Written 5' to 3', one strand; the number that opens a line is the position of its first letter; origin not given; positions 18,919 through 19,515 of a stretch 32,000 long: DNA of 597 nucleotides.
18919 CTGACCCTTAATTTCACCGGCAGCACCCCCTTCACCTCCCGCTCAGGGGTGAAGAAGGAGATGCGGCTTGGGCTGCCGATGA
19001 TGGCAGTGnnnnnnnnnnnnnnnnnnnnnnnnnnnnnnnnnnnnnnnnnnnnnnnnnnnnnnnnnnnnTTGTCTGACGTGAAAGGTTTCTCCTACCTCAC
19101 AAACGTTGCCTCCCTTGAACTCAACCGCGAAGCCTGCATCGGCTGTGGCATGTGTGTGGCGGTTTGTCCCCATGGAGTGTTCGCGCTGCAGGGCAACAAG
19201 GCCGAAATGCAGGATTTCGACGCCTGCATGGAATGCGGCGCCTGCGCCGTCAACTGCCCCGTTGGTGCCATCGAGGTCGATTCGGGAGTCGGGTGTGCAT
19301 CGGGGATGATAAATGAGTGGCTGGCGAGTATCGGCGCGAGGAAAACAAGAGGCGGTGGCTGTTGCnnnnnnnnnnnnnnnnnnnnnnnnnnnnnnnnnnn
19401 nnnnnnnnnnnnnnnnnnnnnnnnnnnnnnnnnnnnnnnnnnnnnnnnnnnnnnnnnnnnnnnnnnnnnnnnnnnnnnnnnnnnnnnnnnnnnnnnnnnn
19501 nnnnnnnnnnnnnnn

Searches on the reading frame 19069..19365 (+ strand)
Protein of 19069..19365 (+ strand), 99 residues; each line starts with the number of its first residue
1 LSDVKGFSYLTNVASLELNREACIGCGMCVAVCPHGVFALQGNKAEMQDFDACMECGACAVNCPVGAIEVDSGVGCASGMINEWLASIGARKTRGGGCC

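Call 6: search_protein_families(library=pfam, proteins=[window:19069-19365:+], max_evalue=0.01)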
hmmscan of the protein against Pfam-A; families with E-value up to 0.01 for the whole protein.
window:19069-19365:+ (99 aa): 17 families
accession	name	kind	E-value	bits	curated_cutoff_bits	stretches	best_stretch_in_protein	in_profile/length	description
PF12838.12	Fer4_7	-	7.6e-16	58.8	27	3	23-67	2-52/52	4Fe-4S dicluster domain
PF00037.32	Fer4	-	2.7e-15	55.9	21.1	2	18-37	3-22/24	4Fe-4S binding domain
PF13187.11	Fer4_9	-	7.6e-13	48.7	27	2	22-68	1-52/52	4Fe-4S dicluster domain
PF12797.12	Fer4_2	-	1.3e-11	44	24.5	2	18-34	5-21/22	4Fe-4S binding domain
PF12837.12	Fer4_6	-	2.3e-11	43.5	25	2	19-38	5-24/24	4Fe-4S binding domain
PF13237.11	Fer4_10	-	4.4e-10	39.8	25.5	1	18-64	4-53/53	4Fe-4S dicluster domain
PF13484.11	Fer4_16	-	1.1e-09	39.3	30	2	20-35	50-65/66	4Fe-4S double cluster binding domain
PF13183.11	Fer4_8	-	5.8e-09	36.8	27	3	49-66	50-67/68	4Fe-4S dicluster domain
PF12800.12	Fer4_4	-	6.4e-09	35.8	24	2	21-34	2-15/17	4Fe-4S binding domain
PF14697.11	Fer4_21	-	1e-08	35.6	35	1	18-69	3-58/59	4Fe-4S dicluster domain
PF25160.1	LdpA_Fe-S-bd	-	1.6e-07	31.5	27.6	1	17-38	22-43/49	LdpA Fe-S cluster-binding domain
PF13534.11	Fer4_17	-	1.4e-06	29.1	22.2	1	42-66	35-59/61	4Fe-4S dicluster domain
PF12798.12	Fer4_3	-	0.0001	23.3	27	2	53-67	1-15/15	4Fe-4S binding domain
PF17179.9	Fer4_22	-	0.00012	23.3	27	1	17-36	75-94/95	4Fe-4S dicluster domain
PF13459.11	Fer4_15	-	0.00016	22.7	22.4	1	17-41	2-25/66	4Fe-4S single cluster domain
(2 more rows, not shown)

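Call 7: search_protein_families(library=ncbifam, proteins=[window:19069-19365:+], max_evalue=0.01)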
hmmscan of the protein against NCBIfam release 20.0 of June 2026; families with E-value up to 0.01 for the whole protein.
window:19069-19365:+ (99 aa): 101 families (the best 25 are shown)
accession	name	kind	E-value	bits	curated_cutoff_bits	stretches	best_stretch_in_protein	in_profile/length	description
NF040864.1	HgcB_ferredoxin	equivalog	1.1e-37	127.7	99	1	8-99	1-93/93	mercury methylation ferredoxin HgcB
NF043039.1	HgcAB_like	equivalog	4.9e-16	59.3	285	1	11-68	290-349/350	HgcAB-like fusion protein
NF058577.1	FdxA_fam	equivalog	1.6e-14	53.8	65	3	21-67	7-52/52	4Fe-4S ferredoxin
NF038196.1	ferrodoxin_EFR1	subfamily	2.2e-11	44.3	75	1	16-71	180-232/242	EFR1 family ferrodoxin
NF040684.1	PorD_Arch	equivalog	2.2e-11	43.7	120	1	18-70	29-81/85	pyruvate synthase subunit PorD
NF045874.1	Vhu_polyferre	exception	2.2e-11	43.2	600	1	12-88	187-263/381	F420-non-reducing hydrogenase associated-polyferredoxin VhuB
TIGR02179.1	PorD_KorD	subfamily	7.2e-11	42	60.05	1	18-70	22-74/78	2-oxoacid:acceptor oxidoreductase, delta subunit, pyruvate/2-ketoisovalerate family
NF007203.0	PRK09624.1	equivalog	3.7e-10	40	171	1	13-70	43-100/105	pyuvate ferredoxin oxidoreductase subunit delta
NF040770.1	hetero_SS_HdrA2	exception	6e-10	37.9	1100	1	15-71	571-626/777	CoB-CoM heterodisulfide reductase HdrA2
NF006221.0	PRK08348.1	subfamily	4.2e-09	36.2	124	1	16-72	39-96/136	NADH-plastoquinone oxidoreductase subunit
NF007382.0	PRK09898.1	equivalog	1.7e-08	34.2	213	1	6-70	139-200/208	ferredoxin-like protein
TIGR02700.1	flavo_MJ0208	hypoth_equivalog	1.8e-08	33.9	251.35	1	14-69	141-195/234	dihydromethanopterin reductase (acceptor)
TIGR04395.1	cutC_activ_rSAM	equivalog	2.3e-08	33.7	360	1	18-78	51-113/309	choline TMA-lyase-activating enzyme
NF042909.1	FMH_DH_FwdF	exception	5.5e-08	32.3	375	1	12-50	46-84/336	tungsten-dependent formylmethanofuran dehydrogenase subunit FwdF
TIGR04105.1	FeFe_hydrog_B1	subfamily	9.3e-08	31.2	450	2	43-72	180-209/462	monomeric [FeFe] hydrogenase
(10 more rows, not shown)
